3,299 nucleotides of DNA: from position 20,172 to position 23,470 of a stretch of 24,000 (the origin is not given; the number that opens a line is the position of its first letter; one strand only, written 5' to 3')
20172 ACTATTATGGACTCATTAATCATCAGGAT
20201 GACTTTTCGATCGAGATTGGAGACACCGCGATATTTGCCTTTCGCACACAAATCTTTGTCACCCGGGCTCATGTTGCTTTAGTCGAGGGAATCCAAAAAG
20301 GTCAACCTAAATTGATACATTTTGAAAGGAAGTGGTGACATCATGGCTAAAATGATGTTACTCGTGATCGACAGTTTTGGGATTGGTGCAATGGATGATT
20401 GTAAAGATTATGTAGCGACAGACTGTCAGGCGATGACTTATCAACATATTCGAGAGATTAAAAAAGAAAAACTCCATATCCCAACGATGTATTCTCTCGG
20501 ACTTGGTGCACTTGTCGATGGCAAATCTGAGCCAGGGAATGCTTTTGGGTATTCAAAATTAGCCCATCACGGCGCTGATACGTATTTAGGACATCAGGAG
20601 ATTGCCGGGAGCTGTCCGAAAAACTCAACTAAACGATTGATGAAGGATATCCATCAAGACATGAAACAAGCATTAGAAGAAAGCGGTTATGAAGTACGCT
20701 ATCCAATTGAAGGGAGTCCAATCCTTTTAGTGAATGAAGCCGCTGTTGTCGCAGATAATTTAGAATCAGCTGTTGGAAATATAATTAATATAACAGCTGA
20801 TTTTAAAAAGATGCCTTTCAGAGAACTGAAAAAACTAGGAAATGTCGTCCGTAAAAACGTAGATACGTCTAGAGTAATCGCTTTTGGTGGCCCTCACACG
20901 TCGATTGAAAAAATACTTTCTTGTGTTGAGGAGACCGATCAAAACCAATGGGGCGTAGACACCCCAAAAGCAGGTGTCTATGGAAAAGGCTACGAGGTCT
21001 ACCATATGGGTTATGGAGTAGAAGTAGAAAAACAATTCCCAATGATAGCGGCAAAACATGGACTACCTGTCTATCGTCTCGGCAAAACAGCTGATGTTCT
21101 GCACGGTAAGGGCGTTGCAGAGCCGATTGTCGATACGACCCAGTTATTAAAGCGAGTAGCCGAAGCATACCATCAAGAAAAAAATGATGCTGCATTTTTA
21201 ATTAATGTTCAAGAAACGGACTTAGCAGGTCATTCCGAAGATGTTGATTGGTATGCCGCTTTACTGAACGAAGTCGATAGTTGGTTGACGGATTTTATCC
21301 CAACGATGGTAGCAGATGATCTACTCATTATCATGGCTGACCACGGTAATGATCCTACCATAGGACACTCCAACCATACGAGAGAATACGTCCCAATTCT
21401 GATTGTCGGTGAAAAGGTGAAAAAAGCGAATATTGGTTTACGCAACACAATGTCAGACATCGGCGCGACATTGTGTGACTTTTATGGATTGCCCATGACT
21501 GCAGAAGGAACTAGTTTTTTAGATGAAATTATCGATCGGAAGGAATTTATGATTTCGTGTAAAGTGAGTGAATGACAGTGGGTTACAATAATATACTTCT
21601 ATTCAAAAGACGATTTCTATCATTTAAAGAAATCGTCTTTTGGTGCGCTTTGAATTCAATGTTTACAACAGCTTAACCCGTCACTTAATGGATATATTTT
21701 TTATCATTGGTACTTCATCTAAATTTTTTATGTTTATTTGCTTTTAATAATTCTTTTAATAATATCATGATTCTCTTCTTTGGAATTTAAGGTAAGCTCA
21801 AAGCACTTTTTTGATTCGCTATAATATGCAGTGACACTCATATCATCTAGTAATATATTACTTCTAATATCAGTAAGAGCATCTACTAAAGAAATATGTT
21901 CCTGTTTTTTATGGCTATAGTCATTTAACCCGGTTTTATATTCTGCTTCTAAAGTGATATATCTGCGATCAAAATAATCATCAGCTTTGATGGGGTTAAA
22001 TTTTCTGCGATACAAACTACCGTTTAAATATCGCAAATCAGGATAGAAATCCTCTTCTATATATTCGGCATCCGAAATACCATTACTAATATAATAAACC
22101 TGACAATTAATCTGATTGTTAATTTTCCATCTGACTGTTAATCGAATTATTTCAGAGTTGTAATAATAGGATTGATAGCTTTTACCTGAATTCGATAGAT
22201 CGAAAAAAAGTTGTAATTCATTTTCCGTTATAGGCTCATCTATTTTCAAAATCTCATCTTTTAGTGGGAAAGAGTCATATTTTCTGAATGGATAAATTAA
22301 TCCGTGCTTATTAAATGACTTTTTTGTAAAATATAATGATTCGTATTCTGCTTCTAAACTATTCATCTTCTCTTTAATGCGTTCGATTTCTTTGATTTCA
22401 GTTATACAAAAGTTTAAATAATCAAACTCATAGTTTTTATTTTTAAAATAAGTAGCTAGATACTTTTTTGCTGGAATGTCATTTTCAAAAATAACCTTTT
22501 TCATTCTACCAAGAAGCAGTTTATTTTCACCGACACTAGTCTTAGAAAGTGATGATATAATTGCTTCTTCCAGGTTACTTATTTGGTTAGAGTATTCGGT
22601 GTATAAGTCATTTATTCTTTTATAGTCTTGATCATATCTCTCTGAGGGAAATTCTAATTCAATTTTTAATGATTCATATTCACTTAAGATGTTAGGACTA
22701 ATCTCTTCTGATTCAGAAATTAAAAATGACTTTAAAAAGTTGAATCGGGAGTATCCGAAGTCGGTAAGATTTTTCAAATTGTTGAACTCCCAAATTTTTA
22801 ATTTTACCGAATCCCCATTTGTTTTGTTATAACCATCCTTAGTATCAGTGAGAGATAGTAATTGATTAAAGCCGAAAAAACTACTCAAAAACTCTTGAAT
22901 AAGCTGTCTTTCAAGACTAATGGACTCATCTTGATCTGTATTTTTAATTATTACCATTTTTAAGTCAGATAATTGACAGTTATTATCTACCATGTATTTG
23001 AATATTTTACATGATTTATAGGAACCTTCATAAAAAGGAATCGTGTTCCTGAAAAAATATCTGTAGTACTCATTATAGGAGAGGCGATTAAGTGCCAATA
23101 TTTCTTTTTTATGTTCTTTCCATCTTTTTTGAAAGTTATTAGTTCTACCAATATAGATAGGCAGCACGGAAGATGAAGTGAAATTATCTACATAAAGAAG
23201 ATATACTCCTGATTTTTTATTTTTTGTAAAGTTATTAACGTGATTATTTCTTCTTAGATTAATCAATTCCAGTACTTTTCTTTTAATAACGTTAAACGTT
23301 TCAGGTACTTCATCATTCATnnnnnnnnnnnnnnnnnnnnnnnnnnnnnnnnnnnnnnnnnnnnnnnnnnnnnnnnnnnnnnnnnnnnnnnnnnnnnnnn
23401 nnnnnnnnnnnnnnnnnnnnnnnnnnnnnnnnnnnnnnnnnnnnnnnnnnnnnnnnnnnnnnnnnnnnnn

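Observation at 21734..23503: AT-rich orphan GIY-YIG nuclease-domain protein with a ~375-aa unassignable C-terminal region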

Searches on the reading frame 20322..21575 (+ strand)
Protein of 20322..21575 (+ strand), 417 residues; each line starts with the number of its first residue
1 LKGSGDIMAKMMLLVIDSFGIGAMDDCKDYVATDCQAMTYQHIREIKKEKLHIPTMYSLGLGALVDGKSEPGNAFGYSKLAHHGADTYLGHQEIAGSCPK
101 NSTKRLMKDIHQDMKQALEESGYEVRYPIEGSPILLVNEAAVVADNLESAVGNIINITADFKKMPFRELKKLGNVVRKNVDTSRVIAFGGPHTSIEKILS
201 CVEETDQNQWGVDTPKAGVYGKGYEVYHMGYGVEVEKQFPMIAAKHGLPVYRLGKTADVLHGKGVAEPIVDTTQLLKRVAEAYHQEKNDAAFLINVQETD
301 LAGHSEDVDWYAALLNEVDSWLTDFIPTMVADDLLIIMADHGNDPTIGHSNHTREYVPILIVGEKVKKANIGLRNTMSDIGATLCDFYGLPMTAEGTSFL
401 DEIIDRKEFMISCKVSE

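Call 15: search_protein_families(library=pfam, proteins=[window:20322-21575:+], max_evalue=0.001)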
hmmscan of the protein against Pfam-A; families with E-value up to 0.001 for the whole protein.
window:20322-21575:+ (417 aa): 1 family
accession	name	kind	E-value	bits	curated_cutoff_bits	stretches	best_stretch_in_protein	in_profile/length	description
PF01676.23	Metalloenzyme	-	8e-32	111.2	24.3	1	10-390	2-250/252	Metalloenzyme superfamily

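Call 79: find_homologous_proteins(query=window:20322-21575:+, max_evalue=1e-100)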
Query window:20322-21575:+ (417 aa): 150 proteins with E <= 1e-100 among 8000 candidates; the best 120 are listed.
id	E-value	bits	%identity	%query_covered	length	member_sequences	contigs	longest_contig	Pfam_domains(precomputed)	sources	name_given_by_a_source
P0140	7.1e-253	857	91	98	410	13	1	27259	PF01676.24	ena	-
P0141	1.5e-218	744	79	94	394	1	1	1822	PF01676.24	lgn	-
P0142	1.1e-213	728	80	94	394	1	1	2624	PF01676.24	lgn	-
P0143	1.0e-207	708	76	96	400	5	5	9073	PF01676.24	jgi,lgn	-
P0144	1.5e-207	708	77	95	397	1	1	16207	PF01676.24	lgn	-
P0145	1.3e-206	704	76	96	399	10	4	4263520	PF01676.24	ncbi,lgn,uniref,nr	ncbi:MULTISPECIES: phosphopentomutase [Virgibacillus]|uniref:Phosphopentomutase n=1 Tax=Virgibacillu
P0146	4.7e-205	699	75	96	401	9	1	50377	PF01676.24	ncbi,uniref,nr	ncbi:phosphopentomutase [Caldibacillus debilis]|uniref:Phosphopentomutase like n=1 Tax=Caldibacillus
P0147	2.1e-204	697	74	96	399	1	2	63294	PF01676.24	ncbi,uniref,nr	ncbi:phosphopentomutase [Paraliobacillus quinghaiensis]|uniref:Phosphopentomutase n=1 Tax=Paraliobac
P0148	4.4e-203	693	75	95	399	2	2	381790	PF01676.24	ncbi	-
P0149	4.5e-203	693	74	95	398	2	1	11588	PF01676.24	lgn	-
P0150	2.3e-202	690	74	96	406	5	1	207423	PF01676.24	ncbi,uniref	ncbi:MAG TPA: phosphopentomutase [Cerasibacillus sp.]|uniref:phosphopentomutase n=1 Tax=Cerasibacill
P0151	9.4e-202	688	74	95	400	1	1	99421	PF01676.24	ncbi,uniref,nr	ncbi:phosphopentomutase [Virgibacillus sp. C22-A2]|uniref:Phosphopentomutase n=1 Tax=Virgibacillus t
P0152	2.1e-201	687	74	95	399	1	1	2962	PF01676.24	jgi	jgi:phosphopentomutase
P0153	3.0e-201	687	74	95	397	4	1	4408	PF01676.24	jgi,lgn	-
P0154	4.3e-201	686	74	96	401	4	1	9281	PF01676.24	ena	-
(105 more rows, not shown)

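Call 80: find_encoding_contigs(protein=P0140, flank=10000, max_places=2)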
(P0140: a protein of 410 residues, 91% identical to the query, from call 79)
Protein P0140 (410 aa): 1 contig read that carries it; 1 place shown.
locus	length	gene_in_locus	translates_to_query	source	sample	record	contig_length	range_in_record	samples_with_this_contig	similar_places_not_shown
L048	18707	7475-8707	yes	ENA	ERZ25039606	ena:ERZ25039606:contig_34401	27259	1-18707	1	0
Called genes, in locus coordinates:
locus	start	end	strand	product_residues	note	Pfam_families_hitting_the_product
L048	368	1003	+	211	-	-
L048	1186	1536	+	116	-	PF14502:HTH_41, PF14503:YhfZ_C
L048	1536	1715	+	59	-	PF14503:YhfZ_C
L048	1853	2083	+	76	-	PF14503:YhfZ_C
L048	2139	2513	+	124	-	PF00874:PRD (weak)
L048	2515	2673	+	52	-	PF10941:DUF2620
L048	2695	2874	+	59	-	PF10941:DUF2620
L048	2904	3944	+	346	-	PF10797:YhfT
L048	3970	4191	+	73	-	PF10797:YhfT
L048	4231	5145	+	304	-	PF02126:PTE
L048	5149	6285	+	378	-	PF00266:Aminotran_5, PF01053:Cys_Met_Meta_PP, PF06838:Met_gamma_lyase (weak), PF22475:YhfS-like_C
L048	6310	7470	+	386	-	PF01168:Ala_racemase_N, PF21279:YhfX-like_C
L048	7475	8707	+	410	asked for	PF01676:Metalloenzyme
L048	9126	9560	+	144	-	-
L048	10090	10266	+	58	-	-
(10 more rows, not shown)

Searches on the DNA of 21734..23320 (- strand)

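Call 68: search_dna_similar(query=L039:1-21527:+, collection=phages, mode=near, max_rows=12)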
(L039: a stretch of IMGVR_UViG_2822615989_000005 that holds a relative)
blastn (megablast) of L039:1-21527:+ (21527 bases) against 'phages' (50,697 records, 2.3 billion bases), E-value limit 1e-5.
Records with a match: 31; places in all: 38; records where one place covers at least 80% of the query: 0.
Best place of each record, by identity: 90-95% 14; 80-90% 17.
By first word of the organism name: Bacillus 29; Staphylococcus 2.
By host as written in the record: Bacillus thuringiensis 4; Bacillus cereus 4; Bacillus cereus 11-192 2; Bacillus cereus EFR-4 2; Bacillus cereus EFR-5 2; Bacillus thuringiensis serovar tenebrionis strain YBT-1765 2; Bacillus anthracis 2; Staphylococcus pasteuri 2; and 8 more.
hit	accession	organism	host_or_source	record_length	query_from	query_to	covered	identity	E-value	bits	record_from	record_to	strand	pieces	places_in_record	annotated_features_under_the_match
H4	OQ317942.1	Bacillus phage 0105phi7-2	Bacillus thuringiensis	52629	534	5014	20%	85.8%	0e+0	4484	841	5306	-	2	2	portal | large terminase subunit | head protein | prohead protease | small terminase subunit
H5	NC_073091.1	Bacillus phage 0105phi7-2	Bacillus thuringiensis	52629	534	5014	20%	85.8%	0e+0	4484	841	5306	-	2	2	portal | large terminase subunit | head protein | prohead protease | small terminase subunit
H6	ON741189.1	Bacillus phage vB_BceS_LY4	Bacillus cereus 367-H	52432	7901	15704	11%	85.3%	0e+0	2390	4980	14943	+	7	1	transposase | HNH endonuclease | holliday junction resolvase | hypothetical protein (x18) | pol: deoxyuridine 5'-triphosphate nucleotidohydrolase | and 1 other names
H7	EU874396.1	Bacillus phage IEBH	Bacillus thuringiensis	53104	7901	15704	7%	84.6%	8e-176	1479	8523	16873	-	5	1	endonuclease | deoxyuridine 5'-triphosphate nucleotidohydrolase, DUTP | hypothetical protein (x20)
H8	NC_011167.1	Bacillus phage IEBH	Bacillus thuringiensis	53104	7901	15704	7%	84.6%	8e-176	1479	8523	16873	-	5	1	HNH endonuclease | dUTPase | YopX family protein (x2) | Holliday junction resolvase | ArpU family transcriptional regulator | and 2 other names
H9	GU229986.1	Bacillus phage 250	Bacillus cereus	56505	7898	12159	7%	82.3%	0e+0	1276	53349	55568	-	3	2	hypothetical protein (x2)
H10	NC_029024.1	Bacillus phage 250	Bacillus cereus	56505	7898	12159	7%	82.3%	0e+0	1276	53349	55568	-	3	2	hypothetical protein | membrane protein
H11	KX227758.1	Bacillus phage PfNC7401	Bacillus cereus NC7401/2455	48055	7891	12159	5%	83.6%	2e-73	892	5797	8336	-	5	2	hypothetical protein (x4) | ArpU family transcriptional regulator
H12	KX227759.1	Bacillus phage PfIS075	Bacillus cereus IS075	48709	7891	12159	5%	83.6%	2e-73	892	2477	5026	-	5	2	hypothetical protein (x4) | ArpU family transcriptional regulator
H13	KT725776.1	Bacillus phage vB_BceS-MY192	Bacillus cereus 11-192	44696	15296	15880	3%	85.3%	1e-168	603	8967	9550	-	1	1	Deoxyuridine 5'-triphosphate nucleotidohydrolase, DUTP (x2)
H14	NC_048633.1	Bacillus phage vB_BceS-MY192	Bacillus cereus 11-192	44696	15296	15880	3%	85.3%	1e-168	603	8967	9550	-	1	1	dUTPase | Deoxyuridine 5'-triphosphate nucleotidohydrolase, DUTP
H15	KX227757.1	Bacillus phage PfEFR-4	Bacillus cereus EFR-4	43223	13728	15715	2%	85.3%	9e-111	475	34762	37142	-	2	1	deoxyuridine 5'-triphosphate nucleotidohydrolase | hypothetical protein (x6)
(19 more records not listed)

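Call 69: search_dna_similar(query=L040:1-21521:+, collection=phages, mode=near, max_rows=12)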
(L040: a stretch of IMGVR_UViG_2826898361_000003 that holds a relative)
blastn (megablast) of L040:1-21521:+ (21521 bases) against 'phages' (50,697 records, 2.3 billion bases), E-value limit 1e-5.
Records with a match: 24; places in all: 30; records where one place covers at least 80% of the query: 0.
Best place of each record, by identity: 80-90% 15; 60-80% 9.
By first word of the organism name: Bacillus 22; Staphylococcus 2.
By host as written in the record: Bacillus thuringiensis 4; Bacillus cereus 2; - 2; Staphylococcus pasteuri 2; Bacillus cereus/thuringiensis group 2; Bacillus thuringiensis subsp. Kurstaki 2; Bacillus thuringiensis 4J1 2; Bacillus thuringiensis serovar tenebrionis strain YBT-1765 2; and 5 more.
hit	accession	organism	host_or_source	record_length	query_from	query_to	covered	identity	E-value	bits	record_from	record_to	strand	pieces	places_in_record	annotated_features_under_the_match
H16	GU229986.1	Bacillus phage 250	Bacillus cereus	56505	300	6412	22%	76.8%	0e+0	2609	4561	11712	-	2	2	phage portal protein | phage terminase large subunit | hypothetical protein (x2) | major capsid protein | gp4-like protein (x2) | and 2 other names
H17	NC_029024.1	Bacillus phage 250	Bacillus cereus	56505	300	6412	22%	76.8%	0e+0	2609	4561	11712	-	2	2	portal protein | phage terminase large subunit | homing endonuclease | major head protein | minor head protein (x2) | and 3 other names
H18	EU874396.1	Bacillus phage IEBH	Bacillus thuringiensis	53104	322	9854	14%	79.5%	0e+0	2059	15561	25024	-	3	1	portal protein | terminase large subunit | gp4-like protein | terminase small subunit | main capsid protein | and 2 other names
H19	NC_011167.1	Bacillus phage IEBH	Bacillus thuringiensis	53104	322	9854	14%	79.5%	0e+0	2059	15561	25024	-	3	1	portal protein | terminase large subunit | minor head protein | terminase small subunit | major head protein | and 3 other names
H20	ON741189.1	Bacillus phage vB_BceS_LY4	Bacillus cereus 367-H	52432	5077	9854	13%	79.6%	0e+0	1962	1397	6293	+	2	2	terminase | terminase small subunit | hypothetical protein (x7)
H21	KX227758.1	Bacillus phage PfNC7401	Bacillus cereus NC7401/2455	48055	452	9639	11%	76.6%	6e-177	1266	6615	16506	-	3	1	portal protein | terminase large subunit | hypothetical protein (x10) | capsid protein | terminase small subunit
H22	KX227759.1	Bacillus phage PfIS075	Bacillus cereus IS075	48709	452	9639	11%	76.6%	6e-177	1266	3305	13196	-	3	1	portal protein | terminase large subunit | hypothetical protein (x10) | capsid protein | terminase small subunit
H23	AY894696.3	Bacillus thuringiensis phage MZTP02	-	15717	6446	7264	4%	81.9%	0e+0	684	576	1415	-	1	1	none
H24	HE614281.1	Staphylococcus phage SpaA1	Staphylococcus pasteuri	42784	6446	7264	4%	81.9%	0e+0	684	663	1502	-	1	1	P3: phage terminase, small subunit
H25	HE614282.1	Bacillus phage BceA1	Bacillus cereus/thuringiensis group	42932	6446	7264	4%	81.9%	0e+0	684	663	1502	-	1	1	P3: phage terminase, small subunit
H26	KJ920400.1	Bacillus phage Waukesha92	Bacillus thuringiensis subsp. Kurstaki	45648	6446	7264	4%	81.9%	0e+0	684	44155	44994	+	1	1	terminase small subunit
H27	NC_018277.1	Staphylococcus phage SpaA1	Staphylococcus pasteuri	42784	6446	7264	4%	81.9%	0e+0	684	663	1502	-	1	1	P3: terminase small subunit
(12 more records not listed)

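Call 70: get_annotated_region(hit=H10, flank=2000)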
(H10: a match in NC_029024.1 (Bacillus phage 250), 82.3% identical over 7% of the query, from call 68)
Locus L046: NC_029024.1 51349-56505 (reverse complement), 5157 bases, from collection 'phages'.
description: Bacillus phage 250, complete genome.
organism: Bacillus phage 250 (NCBI taxid 2880539)
taxonomy: Viruses; Duplodnaviria; Heunggongvirae; Uroviricota; Caudoviricetes; Cecivirus; Cecivirus cv250
host: Bacillus cereus; source: -; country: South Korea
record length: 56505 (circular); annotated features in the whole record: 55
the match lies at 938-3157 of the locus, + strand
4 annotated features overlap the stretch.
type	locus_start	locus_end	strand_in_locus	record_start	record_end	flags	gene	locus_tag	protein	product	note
misc_feature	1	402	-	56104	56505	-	-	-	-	-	similar to resolvase domain-containing protein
CDS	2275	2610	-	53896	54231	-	-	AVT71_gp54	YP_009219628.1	membrane protein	-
CDS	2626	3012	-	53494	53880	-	-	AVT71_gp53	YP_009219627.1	hypothetical protein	-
CDS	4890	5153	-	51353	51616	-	-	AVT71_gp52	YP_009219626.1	hypothetical protein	-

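Call 71: get_annotated_region(hit=H8, flank=500)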
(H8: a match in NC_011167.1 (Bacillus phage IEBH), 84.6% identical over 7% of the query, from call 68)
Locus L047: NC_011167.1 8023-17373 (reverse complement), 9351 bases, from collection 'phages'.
description: Bacillus phage IEBH, complete genome.
organism: Bacillus phage IEBH (NCBI taxid 2884422)
taxonomy: Viruses; Duplodnaviria; Heunggongvirae; Uroviricota; Caudoviricetes; Cecivirus; Cecivirus IEBH
host: Bacillus thuringiensis; source: -; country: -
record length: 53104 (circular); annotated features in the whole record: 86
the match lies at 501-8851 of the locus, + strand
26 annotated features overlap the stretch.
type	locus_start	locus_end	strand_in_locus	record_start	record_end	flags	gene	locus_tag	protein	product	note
CDS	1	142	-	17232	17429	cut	-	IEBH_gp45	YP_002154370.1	hypothetical protein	-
CDS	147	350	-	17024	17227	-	-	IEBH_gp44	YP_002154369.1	hypothetical protein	-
CDS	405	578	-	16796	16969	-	-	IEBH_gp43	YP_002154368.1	hypothetical protein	-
CDS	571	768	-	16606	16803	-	-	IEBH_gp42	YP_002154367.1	hypothetical protein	-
CDS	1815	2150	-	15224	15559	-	-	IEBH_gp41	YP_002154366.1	membrane protein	-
CDS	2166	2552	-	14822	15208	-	-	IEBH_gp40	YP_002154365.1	ArpU family transcriptional regulator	-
CDS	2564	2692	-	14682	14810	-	-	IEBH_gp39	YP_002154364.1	hypothetical protein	-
CDS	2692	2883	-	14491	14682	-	-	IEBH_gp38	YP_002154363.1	hypothetical protein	-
CDS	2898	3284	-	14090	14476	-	-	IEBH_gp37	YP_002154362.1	Holliday junction resolvase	DUF 1064 superfamily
CDS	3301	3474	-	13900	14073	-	-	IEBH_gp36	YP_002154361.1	hypothetical protein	-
CDS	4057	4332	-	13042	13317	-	-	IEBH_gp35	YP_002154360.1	hypothetical protein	-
CDS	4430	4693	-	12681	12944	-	-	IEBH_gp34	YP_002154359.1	hypothetical protein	-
CDS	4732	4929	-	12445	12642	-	-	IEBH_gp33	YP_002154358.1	hypothetical protein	-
CDS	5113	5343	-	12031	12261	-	-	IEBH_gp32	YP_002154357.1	hypothetical protein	-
CDS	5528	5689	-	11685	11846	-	-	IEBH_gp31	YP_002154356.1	hypothetical protein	-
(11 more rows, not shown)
